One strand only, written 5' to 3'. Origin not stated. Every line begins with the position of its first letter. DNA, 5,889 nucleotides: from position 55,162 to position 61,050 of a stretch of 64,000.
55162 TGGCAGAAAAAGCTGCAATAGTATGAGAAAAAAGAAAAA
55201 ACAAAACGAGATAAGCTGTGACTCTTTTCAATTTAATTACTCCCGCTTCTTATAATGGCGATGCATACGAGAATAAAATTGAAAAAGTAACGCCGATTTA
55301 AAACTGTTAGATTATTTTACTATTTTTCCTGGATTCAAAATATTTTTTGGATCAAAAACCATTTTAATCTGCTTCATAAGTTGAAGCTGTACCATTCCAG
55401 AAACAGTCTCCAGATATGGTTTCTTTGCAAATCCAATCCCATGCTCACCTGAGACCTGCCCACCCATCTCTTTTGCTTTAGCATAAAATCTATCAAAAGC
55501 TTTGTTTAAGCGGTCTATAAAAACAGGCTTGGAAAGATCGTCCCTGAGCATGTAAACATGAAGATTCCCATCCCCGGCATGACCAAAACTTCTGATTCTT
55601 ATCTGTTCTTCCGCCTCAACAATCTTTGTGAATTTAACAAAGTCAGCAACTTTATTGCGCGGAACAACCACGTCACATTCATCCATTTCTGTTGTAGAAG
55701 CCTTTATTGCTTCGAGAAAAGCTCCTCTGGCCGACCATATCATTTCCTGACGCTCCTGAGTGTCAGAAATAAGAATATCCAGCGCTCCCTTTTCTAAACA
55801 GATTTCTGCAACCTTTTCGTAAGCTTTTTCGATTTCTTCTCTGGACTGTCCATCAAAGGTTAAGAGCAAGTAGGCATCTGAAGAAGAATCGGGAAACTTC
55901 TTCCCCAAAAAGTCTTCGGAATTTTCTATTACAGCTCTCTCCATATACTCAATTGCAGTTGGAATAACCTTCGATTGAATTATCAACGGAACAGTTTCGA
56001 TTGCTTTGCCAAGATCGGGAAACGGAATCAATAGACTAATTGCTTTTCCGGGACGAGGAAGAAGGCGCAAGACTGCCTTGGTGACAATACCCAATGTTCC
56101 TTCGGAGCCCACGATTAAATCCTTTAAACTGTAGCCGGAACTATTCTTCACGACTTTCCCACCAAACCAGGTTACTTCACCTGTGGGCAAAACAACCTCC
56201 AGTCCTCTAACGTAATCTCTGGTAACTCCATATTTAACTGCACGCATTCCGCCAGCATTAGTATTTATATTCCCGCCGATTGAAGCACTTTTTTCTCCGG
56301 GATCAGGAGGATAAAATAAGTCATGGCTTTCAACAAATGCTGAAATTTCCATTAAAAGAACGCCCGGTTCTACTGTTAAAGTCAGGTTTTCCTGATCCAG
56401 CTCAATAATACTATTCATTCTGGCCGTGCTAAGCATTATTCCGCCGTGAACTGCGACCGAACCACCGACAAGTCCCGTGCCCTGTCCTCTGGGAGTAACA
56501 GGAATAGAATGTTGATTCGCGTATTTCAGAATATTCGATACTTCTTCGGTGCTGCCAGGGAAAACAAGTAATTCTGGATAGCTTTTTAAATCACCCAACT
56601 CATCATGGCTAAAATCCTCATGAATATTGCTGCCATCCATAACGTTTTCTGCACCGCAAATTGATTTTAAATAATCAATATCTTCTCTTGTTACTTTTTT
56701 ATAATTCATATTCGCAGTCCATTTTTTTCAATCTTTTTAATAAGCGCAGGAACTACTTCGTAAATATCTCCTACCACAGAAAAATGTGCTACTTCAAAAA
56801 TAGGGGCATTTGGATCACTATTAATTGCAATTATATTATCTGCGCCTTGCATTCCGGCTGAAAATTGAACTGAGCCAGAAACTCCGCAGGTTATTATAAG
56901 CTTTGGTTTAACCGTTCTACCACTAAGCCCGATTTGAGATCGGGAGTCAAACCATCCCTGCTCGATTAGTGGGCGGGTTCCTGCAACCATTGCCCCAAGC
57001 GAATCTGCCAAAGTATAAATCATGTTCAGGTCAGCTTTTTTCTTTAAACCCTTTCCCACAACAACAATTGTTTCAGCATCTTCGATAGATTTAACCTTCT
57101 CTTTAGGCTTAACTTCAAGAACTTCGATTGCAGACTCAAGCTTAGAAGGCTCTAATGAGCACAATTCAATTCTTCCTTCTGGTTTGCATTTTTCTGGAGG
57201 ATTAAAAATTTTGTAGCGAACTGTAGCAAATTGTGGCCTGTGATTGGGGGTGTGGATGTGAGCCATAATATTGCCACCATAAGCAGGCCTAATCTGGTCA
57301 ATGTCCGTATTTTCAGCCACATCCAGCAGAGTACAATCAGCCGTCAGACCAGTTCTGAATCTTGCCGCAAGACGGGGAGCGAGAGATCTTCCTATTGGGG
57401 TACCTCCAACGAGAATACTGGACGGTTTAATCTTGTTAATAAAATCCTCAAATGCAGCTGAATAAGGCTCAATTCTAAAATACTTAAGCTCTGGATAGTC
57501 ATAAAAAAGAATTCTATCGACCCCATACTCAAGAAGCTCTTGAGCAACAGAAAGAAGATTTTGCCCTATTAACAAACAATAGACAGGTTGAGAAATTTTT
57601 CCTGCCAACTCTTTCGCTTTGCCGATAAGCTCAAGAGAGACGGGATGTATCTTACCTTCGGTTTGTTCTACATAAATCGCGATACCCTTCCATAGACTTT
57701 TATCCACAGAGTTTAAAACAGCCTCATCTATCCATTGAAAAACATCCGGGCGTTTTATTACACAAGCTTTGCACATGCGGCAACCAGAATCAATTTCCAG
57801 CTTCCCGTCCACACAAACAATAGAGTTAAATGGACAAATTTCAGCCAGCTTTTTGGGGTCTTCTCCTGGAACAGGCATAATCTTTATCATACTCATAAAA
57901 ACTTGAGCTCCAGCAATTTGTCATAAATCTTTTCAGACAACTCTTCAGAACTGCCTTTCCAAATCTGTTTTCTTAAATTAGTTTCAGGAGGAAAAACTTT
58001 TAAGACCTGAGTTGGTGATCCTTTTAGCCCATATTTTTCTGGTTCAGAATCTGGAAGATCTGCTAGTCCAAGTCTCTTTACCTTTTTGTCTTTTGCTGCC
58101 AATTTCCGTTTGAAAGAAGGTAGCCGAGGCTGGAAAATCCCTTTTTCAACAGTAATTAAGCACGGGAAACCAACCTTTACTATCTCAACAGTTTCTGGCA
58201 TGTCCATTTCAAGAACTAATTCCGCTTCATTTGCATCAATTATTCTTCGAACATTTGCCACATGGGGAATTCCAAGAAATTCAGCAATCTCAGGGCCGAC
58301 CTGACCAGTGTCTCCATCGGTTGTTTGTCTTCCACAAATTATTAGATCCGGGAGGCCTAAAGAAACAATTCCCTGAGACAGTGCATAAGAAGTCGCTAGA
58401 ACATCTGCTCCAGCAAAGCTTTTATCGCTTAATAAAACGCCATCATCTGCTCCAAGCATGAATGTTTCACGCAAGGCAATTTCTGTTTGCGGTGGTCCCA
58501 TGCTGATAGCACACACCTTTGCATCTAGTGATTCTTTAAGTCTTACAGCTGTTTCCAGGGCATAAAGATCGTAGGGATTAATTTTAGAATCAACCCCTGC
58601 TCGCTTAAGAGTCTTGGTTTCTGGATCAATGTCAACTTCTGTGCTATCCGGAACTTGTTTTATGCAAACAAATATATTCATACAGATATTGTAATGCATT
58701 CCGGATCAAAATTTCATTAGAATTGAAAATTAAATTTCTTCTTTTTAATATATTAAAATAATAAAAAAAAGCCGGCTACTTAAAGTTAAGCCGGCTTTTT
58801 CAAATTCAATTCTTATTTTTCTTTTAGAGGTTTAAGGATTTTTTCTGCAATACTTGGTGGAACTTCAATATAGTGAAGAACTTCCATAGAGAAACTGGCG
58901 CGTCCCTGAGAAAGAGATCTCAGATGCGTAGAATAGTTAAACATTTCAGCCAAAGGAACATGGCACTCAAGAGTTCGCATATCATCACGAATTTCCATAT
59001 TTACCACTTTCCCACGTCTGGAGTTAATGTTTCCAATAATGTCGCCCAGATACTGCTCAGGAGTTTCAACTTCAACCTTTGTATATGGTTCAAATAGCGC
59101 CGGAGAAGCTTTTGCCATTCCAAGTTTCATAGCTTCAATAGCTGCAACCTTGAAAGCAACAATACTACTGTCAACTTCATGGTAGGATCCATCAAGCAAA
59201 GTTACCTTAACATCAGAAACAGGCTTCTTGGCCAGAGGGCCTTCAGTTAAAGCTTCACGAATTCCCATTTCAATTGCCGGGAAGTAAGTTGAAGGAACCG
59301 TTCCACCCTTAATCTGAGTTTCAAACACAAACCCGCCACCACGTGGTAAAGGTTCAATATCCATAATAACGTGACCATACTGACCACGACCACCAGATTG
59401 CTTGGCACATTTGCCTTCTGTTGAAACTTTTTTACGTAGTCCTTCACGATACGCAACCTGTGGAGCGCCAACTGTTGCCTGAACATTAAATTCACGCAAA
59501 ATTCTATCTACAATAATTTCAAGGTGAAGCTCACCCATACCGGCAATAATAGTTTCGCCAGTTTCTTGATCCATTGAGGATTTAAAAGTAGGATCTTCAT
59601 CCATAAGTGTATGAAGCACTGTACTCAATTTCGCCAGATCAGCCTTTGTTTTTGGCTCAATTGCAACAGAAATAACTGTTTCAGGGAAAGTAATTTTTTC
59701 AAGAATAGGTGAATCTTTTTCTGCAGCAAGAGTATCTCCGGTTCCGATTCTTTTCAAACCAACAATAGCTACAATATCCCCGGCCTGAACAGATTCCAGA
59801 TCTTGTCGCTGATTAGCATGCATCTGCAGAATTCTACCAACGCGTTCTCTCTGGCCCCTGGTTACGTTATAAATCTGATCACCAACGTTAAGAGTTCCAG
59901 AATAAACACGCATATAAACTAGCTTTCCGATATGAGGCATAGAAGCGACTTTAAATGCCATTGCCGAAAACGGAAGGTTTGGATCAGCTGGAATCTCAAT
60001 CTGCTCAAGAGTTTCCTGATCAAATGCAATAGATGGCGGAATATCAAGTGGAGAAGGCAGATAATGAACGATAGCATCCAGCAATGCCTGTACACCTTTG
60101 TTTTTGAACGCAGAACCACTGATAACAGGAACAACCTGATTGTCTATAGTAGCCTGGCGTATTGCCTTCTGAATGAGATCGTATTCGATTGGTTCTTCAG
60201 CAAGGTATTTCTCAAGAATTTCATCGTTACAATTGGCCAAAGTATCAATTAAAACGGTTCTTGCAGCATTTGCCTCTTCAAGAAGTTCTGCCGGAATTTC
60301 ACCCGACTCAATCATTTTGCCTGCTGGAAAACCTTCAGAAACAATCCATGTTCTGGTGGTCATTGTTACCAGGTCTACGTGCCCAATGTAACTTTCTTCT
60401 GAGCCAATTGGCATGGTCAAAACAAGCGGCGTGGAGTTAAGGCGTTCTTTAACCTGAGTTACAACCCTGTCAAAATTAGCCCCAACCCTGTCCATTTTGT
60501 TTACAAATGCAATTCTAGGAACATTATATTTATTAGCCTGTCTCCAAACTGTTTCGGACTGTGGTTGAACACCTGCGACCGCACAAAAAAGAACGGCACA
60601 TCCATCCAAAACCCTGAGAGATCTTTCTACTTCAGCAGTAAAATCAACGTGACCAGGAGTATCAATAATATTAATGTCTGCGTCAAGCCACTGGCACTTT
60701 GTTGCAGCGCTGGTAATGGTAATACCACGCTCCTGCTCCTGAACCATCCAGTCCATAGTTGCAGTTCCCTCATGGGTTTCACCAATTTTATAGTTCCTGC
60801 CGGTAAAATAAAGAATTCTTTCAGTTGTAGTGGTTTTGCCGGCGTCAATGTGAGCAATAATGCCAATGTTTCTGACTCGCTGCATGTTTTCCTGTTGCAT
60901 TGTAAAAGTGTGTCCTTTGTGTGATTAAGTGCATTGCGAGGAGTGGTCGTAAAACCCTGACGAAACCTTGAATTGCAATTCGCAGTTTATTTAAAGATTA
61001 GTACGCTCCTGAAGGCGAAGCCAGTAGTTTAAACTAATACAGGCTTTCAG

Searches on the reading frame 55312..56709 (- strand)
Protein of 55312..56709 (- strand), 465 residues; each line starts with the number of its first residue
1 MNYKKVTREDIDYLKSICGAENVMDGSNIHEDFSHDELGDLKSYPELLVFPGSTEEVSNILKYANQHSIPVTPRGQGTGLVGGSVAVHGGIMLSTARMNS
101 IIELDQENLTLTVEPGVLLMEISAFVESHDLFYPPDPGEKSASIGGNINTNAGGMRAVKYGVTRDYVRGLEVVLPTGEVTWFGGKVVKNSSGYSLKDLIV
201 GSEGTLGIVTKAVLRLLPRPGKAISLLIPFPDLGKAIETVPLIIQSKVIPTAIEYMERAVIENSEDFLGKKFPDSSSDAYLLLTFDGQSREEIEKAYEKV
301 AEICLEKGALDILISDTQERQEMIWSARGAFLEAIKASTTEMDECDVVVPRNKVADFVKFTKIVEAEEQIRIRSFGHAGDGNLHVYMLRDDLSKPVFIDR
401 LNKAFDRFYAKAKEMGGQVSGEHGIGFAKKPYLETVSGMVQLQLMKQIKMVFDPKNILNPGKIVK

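Call 60: search_protein_families(library=pfam, proteins=[window:55312-56709:-], max_evalue=0.00001)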
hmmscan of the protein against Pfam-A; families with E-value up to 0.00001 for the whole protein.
window:55312-56709:- (465 aa): 2 families
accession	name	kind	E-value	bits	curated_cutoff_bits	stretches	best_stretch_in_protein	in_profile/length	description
PF02913.24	FAD-oxidase_C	-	4.3e-63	213.7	21.2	1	224-463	6-248/248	FAD linked oxidases, C-terminal domain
PF01565.28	FAD_binding_4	-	2e-43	147.9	26.4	1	45-182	1-138/139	FAD binding domain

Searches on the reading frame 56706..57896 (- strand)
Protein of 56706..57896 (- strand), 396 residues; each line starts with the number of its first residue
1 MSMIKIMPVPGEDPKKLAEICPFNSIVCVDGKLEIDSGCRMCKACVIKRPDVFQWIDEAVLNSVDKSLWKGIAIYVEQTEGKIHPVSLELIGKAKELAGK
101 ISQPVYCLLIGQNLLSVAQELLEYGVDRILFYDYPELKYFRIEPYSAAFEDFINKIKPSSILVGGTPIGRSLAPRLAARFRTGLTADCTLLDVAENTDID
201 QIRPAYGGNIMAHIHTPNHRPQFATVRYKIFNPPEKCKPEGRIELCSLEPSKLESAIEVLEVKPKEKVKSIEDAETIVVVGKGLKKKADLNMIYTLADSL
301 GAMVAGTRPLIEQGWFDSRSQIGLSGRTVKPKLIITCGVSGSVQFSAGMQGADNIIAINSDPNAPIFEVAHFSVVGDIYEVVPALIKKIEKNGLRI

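Call 60: search_protein_families(library=pfam, proteins=[window:56706-57896:-], max_evalue=0.00001)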
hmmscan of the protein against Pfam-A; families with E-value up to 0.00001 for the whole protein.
window:56706-57896:- (396 aa): 2 families
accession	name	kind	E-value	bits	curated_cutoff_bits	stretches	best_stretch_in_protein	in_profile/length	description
PF01012.27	ETF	-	3.4e-40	138.2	26.7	1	74-236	3-165/181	Electron transfer flavoprotein domain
PF00766.25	ETF_alpha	-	8.8e-30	103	27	1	271-350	2-81/81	Electron transfer flavoprotein FAD-binding domain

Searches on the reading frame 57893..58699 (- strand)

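Call 60: search_protein_families(library=pfam, proteins=[window:57893-58699:-], max_evalue=0.00001)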
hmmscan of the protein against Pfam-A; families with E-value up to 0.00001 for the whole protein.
window:57893-58699:- (268 aa): 1 family
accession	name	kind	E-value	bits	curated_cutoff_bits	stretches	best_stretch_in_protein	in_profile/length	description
PF01012.27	ETF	-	8.5e-40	136.9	26.7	1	30-214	3-180/181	Electron transfer flavoprotein domain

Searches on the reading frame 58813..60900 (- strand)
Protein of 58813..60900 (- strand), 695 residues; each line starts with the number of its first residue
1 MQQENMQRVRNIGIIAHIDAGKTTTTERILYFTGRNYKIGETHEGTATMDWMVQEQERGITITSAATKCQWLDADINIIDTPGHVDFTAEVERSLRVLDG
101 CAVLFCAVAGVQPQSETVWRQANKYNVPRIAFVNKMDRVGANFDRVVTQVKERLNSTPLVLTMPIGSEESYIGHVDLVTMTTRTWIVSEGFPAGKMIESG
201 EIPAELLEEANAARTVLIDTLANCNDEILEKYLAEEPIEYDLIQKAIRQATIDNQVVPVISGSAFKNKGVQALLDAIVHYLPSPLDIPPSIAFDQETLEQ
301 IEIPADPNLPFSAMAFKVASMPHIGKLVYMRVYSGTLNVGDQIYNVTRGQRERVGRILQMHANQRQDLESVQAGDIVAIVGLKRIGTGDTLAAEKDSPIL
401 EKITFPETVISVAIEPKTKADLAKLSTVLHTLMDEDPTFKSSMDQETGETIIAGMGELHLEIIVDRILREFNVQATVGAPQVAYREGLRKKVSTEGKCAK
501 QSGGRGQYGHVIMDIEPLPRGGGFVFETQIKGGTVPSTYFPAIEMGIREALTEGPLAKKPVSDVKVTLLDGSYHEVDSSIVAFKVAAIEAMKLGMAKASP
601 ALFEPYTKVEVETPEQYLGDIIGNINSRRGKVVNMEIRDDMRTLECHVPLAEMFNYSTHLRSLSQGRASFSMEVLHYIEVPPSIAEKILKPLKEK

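Call 60: search_protein_families(library=pfam, proteins=[window:58813-60900:-], max_evalue=0.00001)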
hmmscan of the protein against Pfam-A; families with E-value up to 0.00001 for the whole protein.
window:58813-60900:- (695 aa): 6 families
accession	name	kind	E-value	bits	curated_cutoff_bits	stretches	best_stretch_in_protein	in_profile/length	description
PF00009.33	GTP_EFTU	-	1.1e-66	224.4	26.5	1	8-283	2-188/188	Elongation factor Tu GTP binding domain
PF03764.24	EFG_IV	-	2.5e-42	143.9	24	1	480-599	1-121/121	Elongation factor G, domain IV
PF14492.12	EFG_III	-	6.4e-32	109.9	27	1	405-478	1-74/75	Elongation Factor G, domain III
PF00679.30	EFG_C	-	4e-28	97.7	27.9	1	602-687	2-88/89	Elongation factor G C-terminus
PF03144.31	GTP_EFTU_D2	-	2.8e-19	69.7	30.3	1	325-392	1-73/73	Elongation factor Tu domain 2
PF22042.2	EF-G_D2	-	2.2e-17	63.4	27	1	310-392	1-82/84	Elongation factor G domain 2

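Call 65: find_encoding_contigs(protein=window:58813-60900:-, flank=1000, max_places=2)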
Protein window:58813-60900:- (695 aa): no gene with exactly this product is on record in the collection.
